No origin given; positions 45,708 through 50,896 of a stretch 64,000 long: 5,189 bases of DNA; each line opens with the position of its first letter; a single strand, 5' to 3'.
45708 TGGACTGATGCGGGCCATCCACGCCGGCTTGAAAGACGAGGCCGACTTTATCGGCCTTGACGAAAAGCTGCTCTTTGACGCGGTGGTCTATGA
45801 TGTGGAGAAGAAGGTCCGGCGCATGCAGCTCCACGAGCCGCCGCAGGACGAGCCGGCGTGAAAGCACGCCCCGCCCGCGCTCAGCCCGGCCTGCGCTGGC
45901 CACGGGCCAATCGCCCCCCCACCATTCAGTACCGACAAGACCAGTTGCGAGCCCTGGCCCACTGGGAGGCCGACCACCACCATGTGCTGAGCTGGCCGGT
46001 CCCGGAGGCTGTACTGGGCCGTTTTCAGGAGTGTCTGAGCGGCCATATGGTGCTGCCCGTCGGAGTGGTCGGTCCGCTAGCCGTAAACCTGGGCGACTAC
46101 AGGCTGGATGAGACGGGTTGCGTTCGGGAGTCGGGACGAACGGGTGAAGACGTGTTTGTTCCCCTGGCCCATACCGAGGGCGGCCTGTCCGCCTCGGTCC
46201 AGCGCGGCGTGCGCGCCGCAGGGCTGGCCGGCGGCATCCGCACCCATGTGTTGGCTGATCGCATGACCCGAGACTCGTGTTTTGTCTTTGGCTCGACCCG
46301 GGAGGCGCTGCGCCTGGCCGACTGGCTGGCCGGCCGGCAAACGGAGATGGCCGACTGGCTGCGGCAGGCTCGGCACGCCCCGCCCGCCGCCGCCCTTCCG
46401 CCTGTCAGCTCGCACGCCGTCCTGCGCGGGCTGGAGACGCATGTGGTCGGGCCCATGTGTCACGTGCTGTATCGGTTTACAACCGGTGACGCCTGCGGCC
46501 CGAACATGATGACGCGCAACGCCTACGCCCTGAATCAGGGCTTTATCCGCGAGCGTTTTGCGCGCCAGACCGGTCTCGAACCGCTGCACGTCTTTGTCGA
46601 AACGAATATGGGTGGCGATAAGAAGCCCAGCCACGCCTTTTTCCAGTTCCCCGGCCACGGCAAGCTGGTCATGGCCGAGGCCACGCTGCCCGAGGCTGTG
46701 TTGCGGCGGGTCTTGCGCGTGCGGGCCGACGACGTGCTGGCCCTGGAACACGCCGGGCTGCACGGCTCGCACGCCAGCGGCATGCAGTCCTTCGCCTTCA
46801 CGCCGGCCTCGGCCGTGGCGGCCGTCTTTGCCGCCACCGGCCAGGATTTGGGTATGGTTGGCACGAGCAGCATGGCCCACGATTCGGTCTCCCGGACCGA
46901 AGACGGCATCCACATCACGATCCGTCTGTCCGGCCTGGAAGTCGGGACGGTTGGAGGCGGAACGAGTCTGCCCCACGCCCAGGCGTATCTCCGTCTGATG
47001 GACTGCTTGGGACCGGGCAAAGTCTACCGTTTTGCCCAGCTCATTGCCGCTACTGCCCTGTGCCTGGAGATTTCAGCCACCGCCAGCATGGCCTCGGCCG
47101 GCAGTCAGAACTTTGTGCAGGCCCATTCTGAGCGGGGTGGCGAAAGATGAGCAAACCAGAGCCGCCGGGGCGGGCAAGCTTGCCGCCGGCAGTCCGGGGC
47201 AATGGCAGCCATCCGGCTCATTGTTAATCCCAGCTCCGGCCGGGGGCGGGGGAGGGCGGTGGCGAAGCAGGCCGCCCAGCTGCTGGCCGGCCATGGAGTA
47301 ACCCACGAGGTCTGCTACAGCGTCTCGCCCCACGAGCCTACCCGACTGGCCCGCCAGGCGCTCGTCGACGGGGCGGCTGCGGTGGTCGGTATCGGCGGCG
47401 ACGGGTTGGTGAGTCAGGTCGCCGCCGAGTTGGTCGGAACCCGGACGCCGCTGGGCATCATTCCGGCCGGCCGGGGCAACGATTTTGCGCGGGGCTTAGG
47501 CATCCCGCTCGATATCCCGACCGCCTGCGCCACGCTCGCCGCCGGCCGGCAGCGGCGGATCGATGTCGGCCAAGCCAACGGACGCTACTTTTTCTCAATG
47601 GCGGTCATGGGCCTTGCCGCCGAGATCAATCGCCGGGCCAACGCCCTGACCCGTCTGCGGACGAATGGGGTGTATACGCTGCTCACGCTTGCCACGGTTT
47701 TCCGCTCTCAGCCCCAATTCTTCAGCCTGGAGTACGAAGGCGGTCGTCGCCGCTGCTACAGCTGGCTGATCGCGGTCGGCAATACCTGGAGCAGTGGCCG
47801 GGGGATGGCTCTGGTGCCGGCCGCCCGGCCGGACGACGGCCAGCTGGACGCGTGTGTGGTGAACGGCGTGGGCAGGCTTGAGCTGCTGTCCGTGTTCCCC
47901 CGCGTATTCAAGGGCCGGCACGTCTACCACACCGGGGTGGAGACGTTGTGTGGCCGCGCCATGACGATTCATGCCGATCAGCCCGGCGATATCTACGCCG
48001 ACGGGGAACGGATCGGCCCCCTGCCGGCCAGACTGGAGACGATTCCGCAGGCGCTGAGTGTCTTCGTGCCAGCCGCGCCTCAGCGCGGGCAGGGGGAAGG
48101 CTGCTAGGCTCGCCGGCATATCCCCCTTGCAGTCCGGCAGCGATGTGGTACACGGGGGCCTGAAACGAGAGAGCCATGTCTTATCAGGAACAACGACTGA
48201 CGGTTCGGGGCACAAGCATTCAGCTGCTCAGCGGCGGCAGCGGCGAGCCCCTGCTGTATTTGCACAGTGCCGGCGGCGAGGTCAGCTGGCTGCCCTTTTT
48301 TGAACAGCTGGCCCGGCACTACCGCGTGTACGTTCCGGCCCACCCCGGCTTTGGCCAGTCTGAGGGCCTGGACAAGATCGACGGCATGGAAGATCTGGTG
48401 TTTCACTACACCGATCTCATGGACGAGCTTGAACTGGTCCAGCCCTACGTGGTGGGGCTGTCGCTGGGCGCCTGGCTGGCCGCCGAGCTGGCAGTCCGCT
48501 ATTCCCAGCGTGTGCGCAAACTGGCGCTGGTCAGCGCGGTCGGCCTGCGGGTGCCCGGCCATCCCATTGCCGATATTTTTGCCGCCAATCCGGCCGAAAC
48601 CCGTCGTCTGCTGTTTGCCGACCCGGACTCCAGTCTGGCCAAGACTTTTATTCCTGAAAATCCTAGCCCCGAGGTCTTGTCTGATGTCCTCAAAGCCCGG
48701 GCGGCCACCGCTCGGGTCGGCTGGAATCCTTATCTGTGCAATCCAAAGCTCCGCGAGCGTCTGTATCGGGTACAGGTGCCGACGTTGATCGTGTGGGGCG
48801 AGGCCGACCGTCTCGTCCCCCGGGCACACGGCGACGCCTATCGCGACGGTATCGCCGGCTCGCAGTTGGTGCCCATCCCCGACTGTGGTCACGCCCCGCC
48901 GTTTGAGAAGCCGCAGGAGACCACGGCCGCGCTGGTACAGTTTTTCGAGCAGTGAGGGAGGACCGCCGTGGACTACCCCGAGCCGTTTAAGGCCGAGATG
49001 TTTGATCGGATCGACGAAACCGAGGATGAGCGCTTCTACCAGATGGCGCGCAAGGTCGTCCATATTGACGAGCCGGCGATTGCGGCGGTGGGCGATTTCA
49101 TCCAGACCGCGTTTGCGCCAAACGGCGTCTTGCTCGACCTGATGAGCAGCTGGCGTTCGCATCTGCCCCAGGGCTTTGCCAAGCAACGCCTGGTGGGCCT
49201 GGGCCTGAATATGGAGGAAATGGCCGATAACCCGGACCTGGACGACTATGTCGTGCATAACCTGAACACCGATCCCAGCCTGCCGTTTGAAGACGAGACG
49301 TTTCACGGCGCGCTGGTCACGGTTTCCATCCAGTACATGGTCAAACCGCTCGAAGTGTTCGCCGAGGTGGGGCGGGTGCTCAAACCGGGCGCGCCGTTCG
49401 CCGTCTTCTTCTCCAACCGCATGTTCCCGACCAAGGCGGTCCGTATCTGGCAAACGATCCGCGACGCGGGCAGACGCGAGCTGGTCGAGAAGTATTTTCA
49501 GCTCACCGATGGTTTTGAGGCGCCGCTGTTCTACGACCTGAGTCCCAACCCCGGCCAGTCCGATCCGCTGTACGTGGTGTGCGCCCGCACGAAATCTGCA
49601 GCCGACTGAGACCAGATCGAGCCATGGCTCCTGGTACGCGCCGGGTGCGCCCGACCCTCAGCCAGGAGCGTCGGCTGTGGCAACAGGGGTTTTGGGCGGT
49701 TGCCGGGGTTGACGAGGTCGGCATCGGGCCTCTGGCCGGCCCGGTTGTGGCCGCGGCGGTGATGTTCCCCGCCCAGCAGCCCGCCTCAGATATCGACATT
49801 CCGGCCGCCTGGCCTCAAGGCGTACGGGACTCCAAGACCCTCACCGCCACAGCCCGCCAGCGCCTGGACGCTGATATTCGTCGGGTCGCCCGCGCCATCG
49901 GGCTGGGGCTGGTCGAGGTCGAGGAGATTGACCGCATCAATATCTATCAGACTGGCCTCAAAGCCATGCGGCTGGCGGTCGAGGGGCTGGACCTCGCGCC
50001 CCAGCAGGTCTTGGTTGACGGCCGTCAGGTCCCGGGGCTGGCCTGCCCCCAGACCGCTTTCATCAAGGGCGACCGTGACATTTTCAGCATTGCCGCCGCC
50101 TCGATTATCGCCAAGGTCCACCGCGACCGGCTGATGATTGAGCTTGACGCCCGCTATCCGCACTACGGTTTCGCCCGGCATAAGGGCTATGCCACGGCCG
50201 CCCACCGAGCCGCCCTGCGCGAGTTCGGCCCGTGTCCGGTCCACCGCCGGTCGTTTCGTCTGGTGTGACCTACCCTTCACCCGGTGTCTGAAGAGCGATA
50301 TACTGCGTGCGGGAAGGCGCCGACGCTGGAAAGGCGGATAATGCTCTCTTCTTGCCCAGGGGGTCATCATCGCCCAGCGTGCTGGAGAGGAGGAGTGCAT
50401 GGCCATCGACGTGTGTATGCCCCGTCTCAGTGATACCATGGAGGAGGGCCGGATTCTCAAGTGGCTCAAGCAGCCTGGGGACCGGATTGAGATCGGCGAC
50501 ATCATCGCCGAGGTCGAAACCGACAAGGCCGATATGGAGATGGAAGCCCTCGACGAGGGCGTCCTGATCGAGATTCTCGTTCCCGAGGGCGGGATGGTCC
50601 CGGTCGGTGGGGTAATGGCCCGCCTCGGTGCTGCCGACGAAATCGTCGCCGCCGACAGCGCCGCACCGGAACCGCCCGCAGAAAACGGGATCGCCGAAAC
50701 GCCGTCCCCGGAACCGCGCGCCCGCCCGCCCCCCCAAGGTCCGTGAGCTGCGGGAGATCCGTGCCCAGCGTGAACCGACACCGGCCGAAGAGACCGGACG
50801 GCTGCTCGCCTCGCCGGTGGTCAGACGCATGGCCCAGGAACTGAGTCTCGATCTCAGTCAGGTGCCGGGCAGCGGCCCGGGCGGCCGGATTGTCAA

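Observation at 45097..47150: Translationally coupled di-iron oxygenase-like protein and divergent HMG-CoA-reductase-fold enzyme without any mevalonate-pathway context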

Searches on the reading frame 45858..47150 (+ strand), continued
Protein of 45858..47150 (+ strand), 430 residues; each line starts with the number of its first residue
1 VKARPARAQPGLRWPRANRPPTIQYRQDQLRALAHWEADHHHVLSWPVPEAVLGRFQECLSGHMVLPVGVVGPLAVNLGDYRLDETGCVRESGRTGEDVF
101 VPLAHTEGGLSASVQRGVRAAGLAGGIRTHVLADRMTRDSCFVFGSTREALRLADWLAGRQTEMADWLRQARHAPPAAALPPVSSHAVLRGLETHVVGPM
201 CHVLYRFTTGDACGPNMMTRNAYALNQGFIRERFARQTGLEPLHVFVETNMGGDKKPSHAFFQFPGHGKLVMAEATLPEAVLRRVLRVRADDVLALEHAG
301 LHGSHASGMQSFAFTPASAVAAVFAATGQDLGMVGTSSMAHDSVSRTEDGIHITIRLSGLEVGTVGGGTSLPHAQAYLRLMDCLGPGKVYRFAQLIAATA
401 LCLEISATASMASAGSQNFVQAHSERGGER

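Call 104: search_dna_similar(query=window:45858-47150:+, collection=plasmids, mode=protein, max_evalue=1e-20, max_rows=15)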
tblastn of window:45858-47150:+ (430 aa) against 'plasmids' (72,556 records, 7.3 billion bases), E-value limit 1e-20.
Records with a match: 2; places in all: 2; records where one place covers at least 80% of the query: 0.
Best place of each record, by identity: <60% 2.
By first word of the organism name: Streptomyces 1; Alteromonas 1.
By predicted mobility (MOB-suite, as given by PLSDB): mobilizable 1; non-mobilizable 1.
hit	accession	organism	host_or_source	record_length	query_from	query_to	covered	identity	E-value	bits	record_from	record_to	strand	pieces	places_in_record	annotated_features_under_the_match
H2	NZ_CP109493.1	Streptomyces sp. NBC_01435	-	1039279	99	430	77%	34.3%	4e-32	136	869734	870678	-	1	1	record has no annotation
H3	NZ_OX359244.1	Alteromonas macleodii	-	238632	98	430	77%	28.4%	3e-22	107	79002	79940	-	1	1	hydroxymethylglutaryl-CoA reductase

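Call 106: predict_structure(alignment_id=A3)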
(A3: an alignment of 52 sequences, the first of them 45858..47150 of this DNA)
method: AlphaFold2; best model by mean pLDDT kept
length: 430 residues; sequences in the alignment: 52
mean_pLDDT: 87.5   pTM: 0.88
mean pLDDT of the five models: 87.5, 85.7, 83.3, 81.8, 81.2
residues with pLDDT >= 90: 271; 70-90: 96; 50-70: 58; < 50: 5
segments of 3 or more residues with pLDDT < 50: 428-430
pLDDT, mean of each block of 10 residues (from residue 1): 55 83 93 95 88 84 91 98 94 98 87 95 98 92 98 97 96 80 91 96 94 87 96 97 90 59 75 97 93 83 58 76 94 79 92 92 88 94 96 98 91 64 55
secondary structure, 60 per line:
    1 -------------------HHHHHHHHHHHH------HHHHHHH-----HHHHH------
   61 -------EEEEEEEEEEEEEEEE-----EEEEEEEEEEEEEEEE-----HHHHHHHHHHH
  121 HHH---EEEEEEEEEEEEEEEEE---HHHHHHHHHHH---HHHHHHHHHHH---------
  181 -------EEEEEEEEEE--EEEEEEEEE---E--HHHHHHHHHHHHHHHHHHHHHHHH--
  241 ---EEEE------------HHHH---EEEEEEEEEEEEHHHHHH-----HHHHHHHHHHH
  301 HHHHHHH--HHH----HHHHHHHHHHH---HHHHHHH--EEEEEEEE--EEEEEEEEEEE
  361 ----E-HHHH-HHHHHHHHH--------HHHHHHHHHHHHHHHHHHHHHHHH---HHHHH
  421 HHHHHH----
elements in order: H20-31 H38-44 H50-54 E68-83 E89-104 H110-123 E127-143 H147-157 H161-171 E188-197 E200-208 H215-238 E244-247 H260-263 E267-278 H279-284 H290-307 H317-327 H331-337 E340-347 E350-360 H367-370 H372-380 H389-412 H416-426

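Call 109: fold_search(model_id=the predicted structure, library=pdb)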
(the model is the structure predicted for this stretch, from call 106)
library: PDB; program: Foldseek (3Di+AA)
matches with E <= 10: 838; with E <= 0.001: 104
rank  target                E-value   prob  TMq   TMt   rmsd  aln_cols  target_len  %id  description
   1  6hr8_B                7.6e-31  1.00  0.77  0.83   2.6       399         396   27  HMG-CoA reductase from Methanothermococcus thermolithotrophicus in complex with NADPH at 2.9 A resolution (released 2019-02-13)
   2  6hr7_B                8.5e-31  1.00  0.77  0.84   2.6       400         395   27  HMG-CoA reductase from Methanothermococcus thermolithotrophicus apo form at 2.4 A resolution (released 2019-02-13)
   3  6hr7_A                1.4e-30  1.00  0.77  0.84   3.3       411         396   27  HMG-CoA reductase from Methanothermococcus thermolithotrophicus apo form at 2.4 A resolution (released 2019-02-13)
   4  1hw8_A                3.6e-30  1.00  0.74  0.79   3.5       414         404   27  COMPLEX OF THE CATALYTIC PORTION OF HUMAN HMG-COA REDUCTASE WITH COMPACTIN (ALSO KNOWN AS MEVASTATIN) (released 2001-05-11)
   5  1hw9_D                3.6e-30  1.00  0.74  0.82   3.7       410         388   27  COMPLEX OF THE CATALYTIC PORTION OF HUMAN HMG-COA REDUCTASE WITH SIMVASTATIN (released 2001-05-11)
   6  1dq8_D                5.8e-30  1.00  0.75  0.79   3.5       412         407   28  COMPLEX OF THE CATALYTIC PORTION OF HUMAN HMG-COA REDUCTASE WITH HMG AND COA (released 2000-03-08)
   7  1hwi_B                6.1e-30  1.00  0.74  0.80   3.6       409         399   28  COMPLEX OF THE CATALYTIC PORTION OF HUMAN HMG-COA REDUCTASE WITH FLUVASTATIN (released 2001-05-11)
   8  6hr8_A                6.9e-30  1.00  0.78  0.84   3.4       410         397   27  HMG-CoA reductase from Methanothermococcus thermolithotrophicus in complex with NADPH at 2.9 A resolution (released 2019-02-13)
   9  1hw9_A                6.9e-30  1.00  0.74  0.78   3.5       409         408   28  COMPLEX OF THE CATALYTIC PORTION OF HUMAN HMG-COA REDUCTASE WITH SIMVASTATIN (released 2001-05-11)
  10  1hwi_A                7.7e-30  1.00  0.74  0.81   3.6       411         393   27  COMPLEX OF THE CATALYTIC PORTION OF HUMAN HMG-COA REDUCTASE WITH FLUVASTATIN (released 2001-05-11)
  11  1hwi_C                8.7e-30  1.00  0.75  0.85   3.5       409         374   28  COMPLEX OF THE CATALYTIC PORTION OF HUMAN HMG-COA REDUCTASE WITH FLUVASTATIN (released 2001-05-11)
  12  1hwl_D                1.5e-29  1.00  0.75  0.83   3.5       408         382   27  COMPLEX OF THE CATALYTIC PORTION OF HUMAN HMG-COA REDUCTASE WITH ROSUVASTATIN (FORMALLY KNOWN AS ZD4522) (released 2001-05-11)
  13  1hw8_B                1.9e-29  1.00  0.74  0.77   3.8       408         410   27  COMPLEX OF THE CATALYTIC PORTION OF HUMAN HMG-COA REDUCTASE WITH COMPACTIN (ALSO KNOWN AS MEVASTATIN) (released 2001-05-11)
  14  1hwj_D                1.9e-29  1.00  0.73  0.79   4.0       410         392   26  COMPLEX OF THE CATALYTIC PORTION OF HUMAN HMG-COA REDUCTASE WITH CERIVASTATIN (released 2001-05-11)
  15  2r4f_C                2.0e-29  1.00  0.74  0.78   3.4       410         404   28  Substituted Pyrazoles as Hepatselective HMG-COA reductase inhibitors (released 2008-04-29)
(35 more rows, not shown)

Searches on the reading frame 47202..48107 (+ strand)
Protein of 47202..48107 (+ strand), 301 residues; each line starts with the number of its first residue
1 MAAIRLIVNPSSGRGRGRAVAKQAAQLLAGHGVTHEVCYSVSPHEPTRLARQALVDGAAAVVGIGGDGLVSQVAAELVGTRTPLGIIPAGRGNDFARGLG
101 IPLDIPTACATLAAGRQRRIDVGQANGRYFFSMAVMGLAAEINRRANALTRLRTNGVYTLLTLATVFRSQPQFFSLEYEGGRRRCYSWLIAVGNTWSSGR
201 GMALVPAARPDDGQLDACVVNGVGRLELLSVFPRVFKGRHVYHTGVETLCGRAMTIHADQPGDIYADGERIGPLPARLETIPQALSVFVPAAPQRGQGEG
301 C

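Call 3: search_protein_families(library=pfam, proteins=[window:47202-48107:+], max_evalue=0.01)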
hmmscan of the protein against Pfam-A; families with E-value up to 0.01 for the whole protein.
window:47202-48107:+ (301 aa): 2 families
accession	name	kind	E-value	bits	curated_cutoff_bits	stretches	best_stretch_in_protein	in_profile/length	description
PF19279.4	YegS_C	-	6.6e-36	123.9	27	1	135-288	4-157/158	YegS C-terminal NAD kinase beta sandwich-like domain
PF00781.29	DAGK_cat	-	1.6e-30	105.7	23.6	1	4-125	2-125/125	Diacylglycerol kinase catalytic domain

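Call 4: search_protein_families(library=ncbifam, proteins=[window:47202-48107:+], max_evalue=0.01)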
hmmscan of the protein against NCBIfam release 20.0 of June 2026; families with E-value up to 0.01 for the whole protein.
window:47202-48107:+ (301 aa): 11 families
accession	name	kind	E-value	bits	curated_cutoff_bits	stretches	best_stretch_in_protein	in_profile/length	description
NF009604.0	PRK13057.1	equivalog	1.9e-57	194.5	274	1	6-294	13-299/302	lipid kinase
NF008882.0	PRK11914.1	equivalog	1.2e-51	175.8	302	1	4-291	11-304/306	diacylglycerol kinase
TIGR00147.1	TIGR00147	subfamily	5.7e-44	150.2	118.65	1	1-291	1-296/296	YegS/Rv2252/BmrU family lipid kinase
NF002033.0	PRK00861.1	subfamily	2.8e-41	141.2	293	1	5-294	15-309/328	putative lipid kinase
NF009874.0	PRK13337.1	equivalog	8.4e-34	116.8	385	1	3-292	4-296/305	diacylglycerol kinase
NF009602.0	PRK13054.1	equivalog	4e-33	114.8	284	1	13-291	12-294/301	lipid kinase YegS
NF009603.0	PRK13055.1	subfamily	4.2e-30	104.8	342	1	4-289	5-299/335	diacylglycerol kinase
NF040993.1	MamU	equivalog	7.2e-28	97.8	400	1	5-291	4-296/296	lipid kinase MamU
NF009605.0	PRK13059.1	equivalog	4.3e-27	94.8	313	1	1-289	1-291/295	putative lipid kinase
TIGR03702.1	lip_kinase_YegS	equivalog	3.9e-25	88.5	387.45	1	23-291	18-290/295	lipid kinase YegS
NF009025.0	PRK12361.1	equivalog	4.7e-21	74.6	505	1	5-292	245-542/546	hypothetical protein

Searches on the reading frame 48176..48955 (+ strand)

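Call 3: search_protein_families(library=pfam, proteins=[window:48176-48955:+], max_evalue=0.01)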
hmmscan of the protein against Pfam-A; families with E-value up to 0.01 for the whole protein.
window:48176-48955:+ (259 aa): 5 families
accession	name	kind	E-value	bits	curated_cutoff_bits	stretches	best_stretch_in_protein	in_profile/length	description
PF00561.26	Abhydrolase_1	-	1.2e-22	81.2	25.8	1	25-246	2-245/245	alpha/beta hydrolase fold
PF12697.13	Abhydrolase_6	-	1e-20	75.8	26.3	1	27-251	2-216/217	Alpha/beta hydrolase family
PF12146.15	Hydrolase_4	-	2e-13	50.7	27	1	44-244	26-237/239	Serine aminopeptidase, S33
PF00975.26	Thioesterase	-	1.1e-05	26.2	26.4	1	25-128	2-106/226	Thioesterase domain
PF03096.20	Ndr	-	0.0067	15.6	23.3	0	67-122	78-133/283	Ndr family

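Call 4: search_protein_families(library=ncbifam, proteins=[window:48176-48955:+], max_evalue=0.01)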
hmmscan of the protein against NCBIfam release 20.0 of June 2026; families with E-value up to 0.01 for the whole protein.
window:48176-48955:+ (259 aa): 31 families (the best 25 are shown)
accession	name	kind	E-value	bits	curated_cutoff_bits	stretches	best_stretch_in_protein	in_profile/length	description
NF011457.0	PRK14875.1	equivalog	4.2e-28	98.4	307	1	4-258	111-370/372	acetoin dehydrogenase dihydrolipoyllysine-residue acetyltransferase subunit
NF051488.1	bifunc_PcaDC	exception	8.4e-27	94.3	390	1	23-258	12-251/375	bifunctional 3-oxoadipate enol-lactonase/4-carboxymuconolactone decarboxylase PcaDC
TIGR02427.1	protocat_pcaD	equivalog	2.9e-26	92.4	255.85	1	25-257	15-250/251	3-oxoadipate enol-lactonase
NF050089.1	i_nPHAscl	equivalog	1.1e-20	73.9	300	2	35-132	31-126/288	intracellular short-chain-length polyhydroxyalkanoate depolymerase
NF051487.1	bifunc_PcaCD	exception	1.2e-18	67.4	430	2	24-119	173-269/413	bifunctional 4-carboxymuconolactone decarboxylase/3-oxoadipate enol-lactonase PcaCD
TIGR01738.1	bioH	equivalog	3.5e-18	66.1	206.95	2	191-256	179-244/245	pimeloyl-ACP methyl ester esterase BioH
NF045632.1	hydroxlase_HsaD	equivalog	1.8e-16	60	400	2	22-147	33-157/290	4,5:9,10-diseco-3-hydroxy-5,9,17-trioxoandrosta-1(10),2-diene-4-oate hydrolase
NF052614.1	AB_fold_OlsI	equivalog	1e-14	54.7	385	2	192-257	189-255/272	ornithine lipid biosynthesis O-acyltransferase OlsI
TIGR03343.1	biphenyl_bphD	equivalog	1.1e-14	54.3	462.15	2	15-148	22-155/282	2-hydroxy-6-oxo-6-phenylhexa-2,4-dienoate hydrolase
TIGR03611.1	RutD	equivalog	5.7e-14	52.1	238.5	2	32-121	22-113/258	pyrimidine utilization protein D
TIGR03695.1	menH_SHCHC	equivalog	8.2e-14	51.6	208.55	1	24-121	3-104/252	2-succinyl-6-hydroxy-2,4-cyclohexadiene-1-carboxylate synthase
TIGR01250.1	pro_imino_pep_2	subfamily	9.9e-13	48.3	167.65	2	192-257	223-287/288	proline iminopeptidase-family hydrolase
NF052610.1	macro_16_ester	equivalog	7.6e-12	45.2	420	2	191-242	214-265/281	alpha/beta fold macrolide esterase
TIGR03056.1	bchO_mg_che_rel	equivalog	1.3e-11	44.1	172.55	1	9-120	12-127/278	alpha/beta fold hydrolase BchO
NF033124.1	estX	equivalog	3e-11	43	600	2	193-240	215-262/280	macrolide esterase EstX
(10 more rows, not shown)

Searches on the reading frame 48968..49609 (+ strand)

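Call 3: search_protein_families(library=pfam, proteins=[window:48968-49609:+], max_evalue=0.01)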
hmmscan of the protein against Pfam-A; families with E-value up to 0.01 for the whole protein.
window:48968-49609:+ (213 aa): 1 family
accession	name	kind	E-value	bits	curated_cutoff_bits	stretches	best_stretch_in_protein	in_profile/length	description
PF08241.18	Methyltransf_11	-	2.5e-05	25.3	21.2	1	93-144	45-93/95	Methyltransferase domain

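Call 4: search_protein_families(library=ncbifam, proteins=[window:48968-49609:+], max_evalue=0.01)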
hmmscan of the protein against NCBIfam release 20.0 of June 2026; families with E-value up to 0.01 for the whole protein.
window:48968-49609:+ (213 aa): 4 families
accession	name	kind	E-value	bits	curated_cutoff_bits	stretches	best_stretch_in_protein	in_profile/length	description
NF045667.1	MTase_DVU1556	equivalog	0.00071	19.1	155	1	98-146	72-119/213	DVU_1556 family methyltransferase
NF052510.1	methyltran_MpqE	exception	0.0011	18.4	335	1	95-146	100-151/234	methyl-plastoquinone biosynthesis methyltransferase MpqE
NF045823.1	PthPhpthDimycoMt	equivalog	0.0027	16.9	300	1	104-162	124-179/256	phthiotriol/phenolphthiotriol dimycocerosates methyltransferase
TIGR01934.1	MenG_MenH_UbiE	subfamily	0.0031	16.9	158.35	1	104-147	99-142/223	ubiquinone/menaquinone biosynthesis methyltransferase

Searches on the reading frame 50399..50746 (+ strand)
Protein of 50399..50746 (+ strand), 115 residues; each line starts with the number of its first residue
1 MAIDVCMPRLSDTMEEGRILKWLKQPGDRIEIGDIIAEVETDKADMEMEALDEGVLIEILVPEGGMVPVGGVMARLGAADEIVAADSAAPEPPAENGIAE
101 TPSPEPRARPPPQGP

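Call 78: search_protein_families(library=pfam, proteins=[window:50399-50746:+], max_evalue=0.001)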
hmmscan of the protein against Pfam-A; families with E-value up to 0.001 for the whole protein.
window:50399-50746:+ (115 aa): 1 family
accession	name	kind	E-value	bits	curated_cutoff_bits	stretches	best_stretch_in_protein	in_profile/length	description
PF00364.28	Biotin_lipoyl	-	9.3e-20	70.7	22.1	1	5-76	3-73/73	Biotin-requiring enzyme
